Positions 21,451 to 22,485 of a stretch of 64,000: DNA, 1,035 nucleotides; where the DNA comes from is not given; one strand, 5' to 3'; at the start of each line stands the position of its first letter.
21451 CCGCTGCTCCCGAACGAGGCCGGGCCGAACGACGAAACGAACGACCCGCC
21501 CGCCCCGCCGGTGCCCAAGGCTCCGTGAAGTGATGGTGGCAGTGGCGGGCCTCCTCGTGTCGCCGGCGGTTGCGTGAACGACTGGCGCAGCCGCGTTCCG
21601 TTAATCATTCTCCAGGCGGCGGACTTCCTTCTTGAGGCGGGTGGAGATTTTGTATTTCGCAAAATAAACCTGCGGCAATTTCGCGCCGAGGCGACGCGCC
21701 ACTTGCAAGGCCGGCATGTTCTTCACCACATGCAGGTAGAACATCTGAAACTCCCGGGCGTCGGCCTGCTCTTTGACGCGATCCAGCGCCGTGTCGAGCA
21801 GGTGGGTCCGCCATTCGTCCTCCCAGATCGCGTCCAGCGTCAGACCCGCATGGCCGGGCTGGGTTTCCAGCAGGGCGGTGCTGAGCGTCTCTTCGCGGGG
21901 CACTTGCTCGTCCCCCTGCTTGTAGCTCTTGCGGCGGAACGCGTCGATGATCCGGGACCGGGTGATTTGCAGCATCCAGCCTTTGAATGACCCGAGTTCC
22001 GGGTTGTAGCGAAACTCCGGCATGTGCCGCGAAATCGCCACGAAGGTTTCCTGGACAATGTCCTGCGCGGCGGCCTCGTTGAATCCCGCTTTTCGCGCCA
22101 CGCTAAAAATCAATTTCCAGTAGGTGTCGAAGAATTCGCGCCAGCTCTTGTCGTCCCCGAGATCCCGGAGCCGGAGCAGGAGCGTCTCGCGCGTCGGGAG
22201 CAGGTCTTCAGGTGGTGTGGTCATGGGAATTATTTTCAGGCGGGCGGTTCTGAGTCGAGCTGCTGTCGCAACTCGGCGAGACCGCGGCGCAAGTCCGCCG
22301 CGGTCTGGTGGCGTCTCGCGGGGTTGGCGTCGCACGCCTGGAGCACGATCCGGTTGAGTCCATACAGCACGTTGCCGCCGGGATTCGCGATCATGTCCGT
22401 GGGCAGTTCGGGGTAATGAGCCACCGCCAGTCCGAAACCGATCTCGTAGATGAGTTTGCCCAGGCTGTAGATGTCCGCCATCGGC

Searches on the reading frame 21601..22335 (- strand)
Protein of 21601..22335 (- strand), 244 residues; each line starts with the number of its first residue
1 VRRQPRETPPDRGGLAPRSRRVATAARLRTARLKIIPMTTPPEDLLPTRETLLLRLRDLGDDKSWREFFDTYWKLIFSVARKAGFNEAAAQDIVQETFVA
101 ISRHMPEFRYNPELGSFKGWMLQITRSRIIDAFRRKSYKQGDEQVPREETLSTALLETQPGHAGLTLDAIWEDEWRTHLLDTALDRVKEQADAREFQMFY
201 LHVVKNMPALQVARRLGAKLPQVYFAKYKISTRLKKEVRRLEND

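Call 8: search_protein_families(library=pfam, proteins=[window:21601-22335:-])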
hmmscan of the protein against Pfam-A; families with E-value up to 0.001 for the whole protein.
window:21601-22335:- (244 aa): 1 family
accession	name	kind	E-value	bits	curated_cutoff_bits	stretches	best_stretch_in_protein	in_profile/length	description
PF04542.20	Sigma70_r2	-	6.3e-13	48.8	24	1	69-137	2-69/71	Sigma-70 region 2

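Call 16: search_protein_families(library=ncbifam, proteins=[window:21604-22224:-], max_evalue=0.01)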
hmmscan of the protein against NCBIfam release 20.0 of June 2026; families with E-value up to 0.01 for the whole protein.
seq(207 aa): 61 families (the best 25 are shown)
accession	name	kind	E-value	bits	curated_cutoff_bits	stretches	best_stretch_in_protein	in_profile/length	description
TIGR02937.1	sigma70-ECF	superfamily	1.2e-19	70.5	42.9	1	28-200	3-164/165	sigma-70 family RNA polymerase sigma factor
NF009172.0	PRK12519.1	subfamily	6.8e-12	45.3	222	1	23-201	26-189/194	RNA polymerase sigma factor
TIGR02985.1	Sig70_bacteroi1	subfamily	1.3e-11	45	126.4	1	26-196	1-157/162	RNA polymerase sigma-70 factor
NF009166.1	PRK12513.1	equivalog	1.5e-11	44.4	206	1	12-152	9-141/193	RNA polymerase sigma factor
NF010500.0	PRK13919.1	subfamily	1e-10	42.1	226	1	16-102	13-97/186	putative RNA polymerase sigma E protein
NF008888.0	PRK11922.1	equivalog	2.7e-10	40.3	204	1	12-201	16-196/231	RNA polymerase sigma factor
TIGR02959.1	SigZ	equivalog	1.3e-08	34.9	168.65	1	49-103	18-69/170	RNA polymerase sigma factor SigZ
NF009165.0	PRK12512.1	equivalog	1.8e-08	34.2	198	1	15-103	11-100/184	RNA polymerase sigma factor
TIGR02952.1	Sig70_famx2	equivalog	1.9e-08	34.4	206.45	1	23-124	8-104/170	ECF subfamily RNA polymerase sigma factor, BldN family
NF007216.0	PRK09638.1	equivalog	2.5e-08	33.9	194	1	13-114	5-103/180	RNA polymerase sigma factor SigY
NF007215.0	PRK09637.1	equivalog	3.3e-08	33.7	212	1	48-105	23-77/181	RNA polymerase sigma factor SigZ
NF007223.0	PRK09641.1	equivalog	5.6e-08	32.8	209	1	22-110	14-100/187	RNA polymerase sigma factor SigW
NF007222.0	PRK09640.1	equivalog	8.8e-08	31.9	194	1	26-108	26-105/188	RNA polymerase sigma factor SigX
NF007229.0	PRK09647.1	equivalog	1.2e-07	31.2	265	1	26-100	44-114/220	RNA polymerase sigma factor SigE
NF009189.0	PRK12537.1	equivalog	2.5e-07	30.4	261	1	22-101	19-96/182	RNA polymerase sigma factor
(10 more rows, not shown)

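Call 25: find_homologous_proteins(query=window:21604-22224:-, max_evalue=1e-10)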
Query seq(207 aa) (207 aa): 348 proteins with E <= 1e-10 among 1259 candidates; the best 120 are listed.
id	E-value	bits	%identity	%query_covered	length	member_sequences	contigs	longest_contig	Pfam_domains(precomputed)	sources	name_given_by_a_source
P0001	3.0e-134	463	100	100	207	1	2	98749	PF04542.21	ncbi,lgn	-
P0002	1.0e-125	435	94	100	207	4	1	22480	PF04542.21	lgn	-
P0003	3.6e-122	423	89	100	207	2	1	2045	PF04542.21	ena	-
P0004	1.4e-120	418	89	100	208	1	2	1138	PF04542.21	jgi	jgi:RNA polymerase sigma factor (sigma-70 family)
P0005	2.2e-117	408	86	100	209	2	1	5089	PF04542.21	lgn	-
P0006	8.1e-114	396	84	100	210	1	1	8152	PF04542.21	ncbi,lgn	-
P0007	3.7e-110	384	83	100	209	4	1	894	PF04542.21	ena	-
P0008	1.0e-109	383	82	100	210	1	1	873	PF04542.21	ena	-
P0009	4.8e-108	377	80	100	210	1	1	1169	PF04542.21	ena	-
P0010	4.7e-101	354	76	100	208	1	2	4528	PF04542.21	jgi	jgi:RNA polymerase sigma factor (sigma-70 family)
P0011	1.3e-100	353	75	100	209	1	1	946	PF04542.21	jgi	jgi:RNA polymerase sigma-70 factor (ECF subfamily)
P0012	9.8e-100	350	75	97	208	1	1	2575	PF04542.21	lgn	-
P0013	7.9e-99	347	74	100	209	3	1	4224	PF04542.21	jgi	-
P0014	2.4e-98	346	73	100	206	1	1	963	PF04542.21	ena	-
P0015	1.3e-97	343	72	100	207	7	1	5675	PF04542.21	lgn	-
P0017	9.9e-97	340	74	99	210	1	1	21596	PF04542.21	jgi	jgi:RNA polymerase sigma factor (sigma-70 family)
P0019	7.5e-96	337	74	100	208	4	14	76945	PF04542.21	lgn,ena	-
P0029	1.1e-92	327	73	100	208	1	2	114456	PF04542.21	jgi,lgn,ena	-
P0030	1.4e-92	327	70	100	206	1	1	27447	PF04542.21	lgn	-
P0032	4.8e-92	325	71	100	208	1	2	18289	PF04542.21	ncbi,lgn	-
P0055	2.7e-76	274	59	100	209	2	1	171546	PF04542.21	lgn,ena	-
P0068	3.9e-72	260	54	100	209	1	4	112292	PF04542.21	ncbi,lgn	-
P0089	1.6e-68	248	51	99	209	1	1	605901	PF04542.21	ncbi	-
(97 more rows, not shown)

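Call 26: find_encoding_contigs(protein=P0001, flank=10000, max_places=4)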
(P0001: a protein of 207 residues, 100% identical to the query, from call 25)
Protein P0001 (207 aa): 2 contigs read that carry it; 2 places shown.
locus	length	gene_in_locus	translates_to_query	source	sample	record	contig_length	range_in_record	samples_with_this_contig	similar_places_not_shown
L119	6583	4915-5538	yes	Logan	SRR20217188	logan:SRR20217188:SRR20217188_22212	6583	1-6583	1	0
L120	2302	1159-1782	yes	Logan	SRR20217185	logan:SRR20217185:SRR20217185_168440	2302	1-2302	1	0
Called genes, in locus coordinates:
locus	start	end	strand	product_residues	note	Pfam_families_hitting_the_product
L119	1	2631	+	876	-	?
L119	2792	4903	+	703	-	PF05226:CHASE2, PF00069:Pkinase, PF07714:PK_Tyr_Ser-Thr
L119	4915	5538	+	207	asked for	PF04542:Sigma70_r2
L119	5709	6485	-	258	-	PF00989:PAS (faint), PF08448:PAS_4, PF00165:HTH_AraC (weak), PF12833:HTH_18, PF00165:HTH_AraC (weak)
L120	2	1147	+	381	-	?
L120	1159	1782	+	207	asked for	PF04542:Sigma70_r2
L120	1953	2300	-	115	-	?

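Call 27: find_encoding_contigs(protein=P0002, flank=10000, max_places=4)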
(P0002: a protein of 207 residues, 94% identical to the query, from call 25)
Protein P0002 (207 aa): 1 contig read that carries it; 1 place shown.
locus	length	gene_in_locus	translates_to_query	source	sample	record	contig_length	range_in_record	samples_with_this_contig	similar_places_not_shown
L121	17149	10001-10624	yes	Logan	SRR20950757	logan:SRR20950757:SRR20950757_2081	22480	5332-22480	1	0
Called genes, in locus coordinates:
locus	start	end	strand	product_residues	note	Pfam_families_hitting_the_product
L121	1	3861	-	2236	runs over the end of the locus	PF25390:WD40_RLD, PF13540:RCC1_2, PF25390:WD40_RLD, PF13540:RCC1_2, PF25390:WD40_RLD, PF13540:RCC1_2, PF13927:Ig_3, PF13540:RCC1_2, +19 more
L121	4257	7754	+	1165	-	PF04773:FecR, PF07719:TPR_2 (faint), PF13428:TPR_14 (faint), PF14559:TPR_19 (faint), PF13431:TPR_17 (faint), PF13371:TPR_9 (faint), PF00593:TonB_dep_Rec_b-barrel (faint)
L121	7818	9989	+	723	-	PF05226:CHASE2, PF00069:Pkinase, PF07714:PK_Tyr_Ser-Thr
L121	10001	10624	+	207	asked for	PF04542:Sigma70_r2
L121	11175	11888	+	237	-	-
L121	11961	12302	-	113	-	PF01253:SUI1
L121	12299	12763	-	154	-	-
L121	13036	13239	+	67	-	-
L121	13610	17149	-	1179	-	?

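Call 28: find_encoding_contigs(protein=P0019, flank=10000, max_places=6)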
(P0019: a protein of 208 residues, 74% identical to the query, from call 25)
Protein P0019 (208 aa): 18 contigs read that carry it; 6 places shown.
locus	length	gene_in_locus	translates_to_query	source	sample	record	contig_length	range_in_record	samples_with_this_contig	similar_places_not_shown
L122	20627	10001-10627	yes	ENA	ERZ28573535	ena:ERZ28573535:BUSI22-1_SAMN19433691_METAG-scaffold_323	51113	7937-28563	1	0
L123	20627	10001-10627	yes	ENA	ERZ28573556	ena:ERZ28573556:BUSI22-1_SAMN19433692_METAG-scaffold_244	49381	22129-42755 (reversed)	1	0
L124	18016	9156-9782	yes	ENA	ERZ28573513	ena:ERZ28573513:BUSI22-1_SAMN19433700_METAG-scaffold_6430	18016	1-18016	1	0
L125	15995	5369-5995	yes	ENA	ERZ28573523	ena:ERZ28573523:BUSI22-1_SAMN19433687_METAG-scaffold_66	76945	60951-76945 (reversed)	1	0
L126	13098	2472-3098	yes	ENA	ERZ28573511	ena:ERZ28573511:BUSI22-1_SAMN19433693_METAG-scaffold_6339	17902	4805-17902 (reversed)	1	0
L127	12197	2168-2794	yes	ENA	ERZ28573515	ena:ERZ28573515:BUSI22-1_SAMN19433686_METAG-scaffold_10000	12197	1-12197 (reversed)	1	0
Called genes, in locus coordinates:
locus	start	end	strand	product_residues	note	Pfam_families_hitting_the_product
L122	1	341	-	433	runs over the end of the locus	PF08529:NusA_N, PF00575:S1 (faint), PF13184:KH_NusA_1st, PF26594:KH_NusA_2nd, PF14520:HHH_5 (weak)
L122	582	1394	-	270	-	PF06778:Chlor_dismutase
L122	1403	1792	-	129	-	-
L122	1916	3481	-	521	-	PF02321:OEP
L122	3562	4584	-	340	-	PF01300:Sua5_yciO_yrdC, PF03481:Sua5_C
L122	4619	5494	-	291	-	PF00924:MS_channel_2nd, PF21082:MS_channel_3rd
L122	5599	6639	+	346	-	PF02424:ApbE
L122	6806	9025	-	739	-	PF00245:Alk_phosphatase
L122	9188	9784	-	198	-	-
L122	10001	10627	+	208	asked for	PF04542:Sigma70_r2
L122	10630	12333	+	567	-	PF00069:Pkinase, PF07714:PK_Tyr_Ser-Thr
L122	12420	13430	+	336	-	-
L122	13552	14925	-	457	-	PF16930:Porin_5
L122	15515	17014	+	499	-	PF02696:SelO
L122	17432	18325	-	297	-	PF00795:CN_hydrolase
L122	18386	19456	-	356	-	PF00069:Pkinase, PF07714:PK_Tyr_Ser-Thr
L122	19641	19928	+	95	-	PF00216:Bac_DNA_binding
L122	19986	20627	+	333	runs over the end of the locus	PF02558:ApbA, PF08546:ApbA_C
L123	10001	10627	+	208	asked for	PF04542:Sigma70_r2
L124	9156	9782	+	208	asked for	PF04542:Sigma70_r2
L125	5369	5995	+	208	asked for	PF04542:Sigma70_r2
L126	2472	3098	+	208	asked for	PF04542:Sigma70_r2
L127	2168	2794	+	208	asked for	PF04542:Sigma70_r2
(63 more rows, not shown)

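Call 32: find_encoding_contigs(protein=P0029, flank=10000, max_places=2)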
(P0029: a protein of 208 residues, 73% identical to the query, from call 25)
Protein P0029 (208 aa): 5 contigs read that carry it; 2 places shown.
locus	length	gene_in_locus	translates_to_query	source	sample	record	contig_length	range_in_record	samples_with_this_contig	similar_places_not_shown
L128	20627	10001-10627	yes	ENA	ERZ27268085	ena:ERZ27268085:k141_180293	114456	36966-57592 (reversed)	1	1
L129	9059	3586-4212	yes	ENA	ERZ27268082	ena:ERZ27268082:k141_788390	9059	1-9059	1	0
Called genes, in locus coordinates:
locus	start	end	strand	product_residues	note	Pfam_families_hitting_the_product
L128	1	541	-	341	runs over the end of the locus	-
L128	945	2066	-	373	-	PF21687:T2SSK_1st, PF12836:HHH_3 (faint), PF03934:T2SSK (faint)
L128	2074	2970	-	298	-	PF11612:T2SSJ (faint)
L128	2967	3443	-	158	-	-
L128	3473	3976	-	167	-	-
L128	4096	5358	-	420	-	PF28597:T2SSF_N, PF00482:T2SSF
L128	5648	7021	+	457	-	PF01565:FAD_binding_4, PF02913:FAD-oxidase_C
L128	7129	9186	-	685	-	PF00245:Alk_phosphatase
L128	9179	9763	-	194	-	-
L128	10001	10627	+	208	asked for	PF04542:Sigma70_r2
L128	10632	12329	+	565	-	PF00069:Pkinase, PF07714:PK_Tyr_Ser-Thr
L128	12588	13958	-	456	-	PF16930:Porin_5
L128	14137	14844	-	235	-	PF00590:TP_methylase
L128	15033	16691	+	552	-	PF03259:Robl_LC7 (weak)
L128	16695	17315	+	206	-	PF00025:Arf (weak), PF00071:Ras (weak)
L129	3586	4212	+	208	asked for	PF04542:Sigma70_r2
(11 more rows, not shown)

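Call 33: find_encoding_contigs(protein=P0017, flank=10000, max_places=2)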
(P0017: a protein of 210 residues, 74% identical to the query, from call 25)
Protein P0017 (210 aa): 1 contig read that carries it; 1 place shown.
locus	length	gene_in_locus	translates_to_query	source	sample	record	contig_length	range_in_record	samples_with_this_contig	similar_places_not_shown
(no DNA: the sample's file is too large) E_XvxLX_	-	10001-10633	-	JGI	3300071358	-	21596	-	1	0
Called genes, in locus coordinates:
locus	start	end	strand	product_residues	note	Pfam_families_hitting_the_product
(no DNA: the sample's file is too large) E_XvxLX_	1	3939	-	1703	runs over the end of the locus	PF13540:RCC1_2, PF25390:WD40_RLD, PF13540:RCC1_2, PF25390:WD40_RLD, PF13540:RCC1_2, PF25390:WD40_RLD, PF13540:RCC1_2, PF17164:DUF5122, +9 more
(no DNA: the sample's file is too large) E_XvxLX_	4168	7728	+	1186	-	PF13428:TPR_14 (faint), PF04773:FecR, PF07719:TPR_2 (faint), PF13371:TPR_9 (faint), PF14559:TPR_19 (faint), PF13181:TPR_8 (faint), PF13431:TPR_17 (faint), PF00593:TonB_dep_Rec_b-barrel (weak)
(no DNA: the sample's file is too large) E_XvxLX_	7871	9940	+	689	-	PF05226:CHASE2, PF00069:Pkinase, PF07714:PK_Tyr_Ser-Thr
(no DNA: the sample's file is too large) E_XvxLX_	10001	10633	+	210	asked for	PF04542:Sigma70_r2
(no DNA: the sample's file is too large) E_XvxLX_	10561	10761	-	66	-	-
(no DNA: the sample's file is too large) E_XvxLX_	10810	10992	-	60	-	PF13374:TPR_10 (faint), PF13424:TPR_12 (weak), PF24885:TPR_NPHP3 (weak)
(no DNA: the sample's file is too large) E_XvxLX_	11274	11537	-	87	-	-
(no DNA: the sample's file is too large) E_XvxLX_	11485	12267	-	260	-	PF00005:ABC_tran, PF13304:AAA_21 (weak)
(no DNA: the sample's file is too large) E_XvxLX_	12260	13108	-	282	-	-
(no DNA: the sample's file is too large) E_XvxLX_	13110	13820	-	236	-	PF00515:TPR_1 (faint), PF07719:TPR_2 (faint), PF13414:TPR_11 (weak), PF13432:TPR_16, PF14559:TPR_19 (weak), PF01476:LysM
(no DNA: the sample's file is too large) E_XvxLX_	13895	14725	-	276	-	-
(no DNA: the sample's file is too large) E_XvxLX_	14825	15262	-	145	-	PF22091:DUF6941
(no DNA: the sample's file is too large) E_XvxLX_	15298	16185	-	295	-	PF00763:THF_DHG_CYH, PF02882:THF_DHG_CYH_C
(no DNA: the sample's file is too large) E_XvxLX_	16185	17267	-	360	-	PF06347:SH3_4 (faint), PF08239:SH3_3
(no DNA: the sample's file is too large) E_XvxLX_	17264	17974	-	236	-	PF01479:S4, PF00849:PseudoU_synth_2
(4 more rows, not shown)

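Call 34: find_encoding_contigs(protein=P0055, flank=10000, max_places=2)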
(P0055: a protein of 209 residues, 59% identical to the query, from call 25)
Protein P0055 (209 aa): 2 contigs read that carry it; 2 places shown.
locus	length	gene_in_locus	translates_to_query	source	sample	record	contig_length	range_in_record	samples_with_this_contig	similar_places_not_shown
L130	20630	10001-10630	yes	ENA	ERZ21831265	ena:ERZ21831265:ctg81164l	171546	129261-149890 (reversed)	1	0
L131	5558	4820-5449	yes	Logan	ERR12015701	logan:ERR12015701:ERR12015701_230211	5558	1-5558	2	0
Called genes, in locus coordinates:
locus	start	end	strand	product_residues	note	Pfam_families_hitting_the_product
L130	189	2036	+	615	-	PF01839:FG-GAP (weak), PF13517:FG-GAP_3, PF14783:BBS2_Mid (faint), PF13517:FG-GAP_3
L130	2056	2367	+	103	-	PF01839:FG-GAP (faint), PF13517:FG-GAP_3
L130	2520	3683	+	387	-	PF00932:LTD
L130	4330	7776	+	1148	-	PF04773:FecR, PF13371:TPR_9 (faint), PF07719:TPR_2 (faint), PF00593:TonB_dep_Rec_b-barrel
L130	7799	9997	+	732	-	PF05226:CHASE2, PF00069:Pkinase, PF07714:PK_Tyr_Ser-Thr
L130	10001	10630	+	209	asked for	PF04542:Sigma70_r2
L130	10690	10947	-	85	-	-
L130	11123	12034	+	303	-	PF00990:GGDEF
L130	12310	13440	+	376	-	PF00702:Hydrolase, PF12710:HAD, PF13419:HAD_2, PF13242:Hydrolase_like, PF00293:NUDIX, PF14815:NUDIX_4 (weak)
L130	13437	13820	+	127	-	PF02152:FolB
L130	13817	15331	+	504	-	PF00111:Fer2, PF17651:Raco_middle, PF14574:RACo_C_ter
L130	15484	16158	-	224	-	-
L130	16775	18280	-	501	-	-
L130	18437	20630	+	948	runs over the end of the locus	PF01565:FAD_binding_4, PF02913:FAD-oxidase_C, PF13183:Fer4_8, PF13534:Fer4_17 (weak), PF02754:CCG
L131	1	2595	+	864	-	?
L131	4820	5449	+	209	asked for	PF04542:Sigma70_r2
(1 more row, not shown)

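Call 40: find_encoding_contigs(protein=P0006, flank=10000, max_places=2)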
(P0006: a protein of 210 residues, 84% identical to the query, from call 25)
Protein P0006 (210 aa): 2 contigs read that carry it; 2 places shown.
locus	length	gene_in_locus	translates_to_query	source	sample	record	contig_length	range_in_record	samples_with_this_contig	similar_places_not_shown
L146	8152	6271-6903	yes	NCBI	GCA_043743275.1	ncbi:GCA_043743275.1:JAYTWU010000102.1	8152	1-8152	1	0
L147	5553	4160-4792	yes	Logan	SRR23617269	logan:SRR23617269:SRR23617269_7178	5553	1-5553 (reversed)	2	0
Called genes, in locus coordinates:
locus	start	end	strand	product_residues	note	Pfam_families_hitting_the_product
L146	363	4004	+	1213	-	PF04773:FecR, PF07719:TPR_2 (faint), PF13371:TPR_9 (faint), PF00593:TonB_dep_Rec_b-barrel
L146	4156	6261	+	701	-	PF05226:CHASE2, PF00069:Pkinase, PF07714:PK_Tyr_Ser-Thr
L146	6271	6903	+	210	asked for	PF04542:Sigma70_r2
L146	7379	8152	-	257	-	?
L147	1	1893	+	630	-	?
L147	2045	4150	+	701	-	PF05226:CHASE2, PF00069:Pkinase, PF07714:PK_Tyr_Ser-Thr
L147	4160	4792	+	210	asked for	PF04542:Sigma70_r2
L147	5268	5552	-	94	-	?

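Call 41: find_encoding_contigs(protein=P0030, flank=10000, max_places=2)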
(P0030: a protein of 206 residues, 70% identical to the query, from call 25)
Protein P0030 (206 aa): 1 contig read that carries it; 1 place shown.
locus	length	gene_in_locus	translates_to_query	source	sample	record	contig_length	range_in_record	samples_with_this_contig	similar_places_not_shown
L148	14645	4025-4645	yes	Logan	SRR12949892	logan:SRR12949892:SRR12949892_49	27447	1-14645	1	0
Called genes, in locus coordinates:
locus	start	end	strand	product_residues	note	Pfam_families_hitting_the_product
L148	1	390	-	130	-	?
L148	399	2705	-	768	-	PF09826:Beta_propel (faint), PF08309:LVIVD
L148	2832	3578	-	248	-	PF04542:Sigma70_r2 (faint)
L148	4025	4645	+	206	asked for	PF04542:Sigma70_r2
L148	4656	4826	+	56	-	-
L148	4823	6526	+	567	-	PF00069:Pkinase, PF07714:PK_Tyr_Ser-Thr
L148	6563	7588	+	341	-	-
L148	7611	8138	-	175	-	-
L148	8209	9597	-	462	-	PF16930:Porin_5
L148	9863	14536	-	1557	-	PF02494:HYR, PF01244:Peptidase_M19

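Call 42: find_encoding_contigs(protein=P0032, flank=10000, max_places=2)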
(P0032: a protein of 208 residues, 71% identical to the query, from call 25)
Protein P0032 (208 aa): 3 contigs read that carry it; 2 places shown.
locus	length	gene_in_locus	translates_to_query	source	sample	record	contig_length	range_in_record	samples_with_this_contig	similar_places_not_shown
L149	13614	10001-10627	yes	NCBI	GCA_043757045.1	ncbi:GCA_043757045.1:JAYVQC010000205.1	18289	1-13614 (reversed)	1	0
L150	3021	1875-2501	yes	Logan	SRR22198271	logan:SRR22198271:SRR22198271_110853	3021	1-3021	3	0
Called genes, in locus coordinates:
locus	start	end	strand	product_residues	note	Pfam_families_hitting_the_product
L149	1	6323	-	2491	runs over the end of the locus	PF07679:I-set, PF13895:Ig_2, PF13927:Ig_3, PF16640:Big_3_5, PF17803:Cadherin_4 (weak), PF17892:Cadherin_5, PF17963:Big_9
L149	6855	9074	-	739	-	PF00245:Alk_phosphatase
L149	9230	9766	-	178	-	-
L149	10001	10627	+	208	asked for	PF04542:Sigma70_r2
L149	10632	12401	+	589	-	PF00069:Pkinase, PF07714:PK_Tyr_Ser-Thr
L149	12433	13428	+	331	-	-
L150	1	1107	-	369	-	?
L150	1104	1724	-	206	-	-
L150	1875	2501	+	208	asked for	PF04542:Sigma70_r2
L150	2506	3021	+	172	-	?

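Call 44: list_cluster_members(proteins=[P0001, P0006, P0032, P0089, P0068])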
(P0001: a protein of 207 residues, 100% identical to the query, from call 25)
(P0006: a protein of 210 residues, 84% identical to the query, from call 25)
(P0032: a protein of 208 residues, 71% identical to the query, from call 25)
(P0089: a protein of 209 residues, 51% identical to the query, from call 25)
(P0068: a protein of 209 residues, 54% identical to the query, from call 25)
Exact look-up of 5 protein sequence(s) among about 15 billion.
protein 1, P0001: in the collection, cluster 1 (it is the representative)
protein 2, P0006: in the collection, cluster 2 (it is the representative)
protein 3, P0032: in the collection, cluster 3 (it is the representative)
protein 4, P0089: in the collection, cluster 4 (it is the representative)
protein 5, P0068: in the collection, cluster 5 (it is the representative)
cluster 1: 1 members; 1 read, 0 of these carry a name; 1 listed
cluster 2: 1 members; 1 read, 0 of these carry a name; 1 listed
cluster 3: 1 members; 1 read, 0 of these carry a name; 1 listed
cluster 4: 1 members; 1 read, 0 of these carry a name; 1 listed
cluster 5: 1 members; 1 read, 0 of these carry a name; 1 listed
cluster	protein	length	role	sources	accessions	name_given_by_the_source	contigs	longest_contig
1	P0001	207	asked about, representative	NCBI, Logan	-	-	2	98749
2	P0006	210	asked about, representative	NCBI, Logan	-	-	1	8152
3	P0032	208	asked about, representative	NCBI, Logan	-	-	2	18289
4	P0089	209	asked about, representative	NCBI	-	-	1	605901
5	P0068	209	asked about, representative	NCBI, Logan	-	-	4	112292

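Call 69: search_protein_families(library=pfam, proteins=[L122:9188-9784:-, L122:10630-12333:+, L122:12420-13430:+], max_evalue=0.01)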
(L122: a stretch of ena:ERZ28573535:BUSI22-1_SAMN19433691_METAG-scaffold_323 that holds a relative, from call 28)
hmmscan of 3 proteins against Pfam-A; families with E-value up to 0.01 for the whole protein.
L122:9188-9784:- (198 aa): 0 families

L122:10630-12333:+ (567 aa): 2 families
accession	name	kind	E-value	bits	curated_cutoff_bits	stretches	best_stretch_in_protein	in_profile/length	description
PF00069.31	Pkinase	-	2.8e-22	79.8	31.7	1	29-231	4-196/263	Protein kinase domain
PF07714.23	PK_Tyr_Ser-Thr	-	9.9e-11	41.9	23.1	1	29-227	4-199/258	Protein tyrosine and serine/threonine kinase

L122:12420-13430:+ (336 aa): 0 families
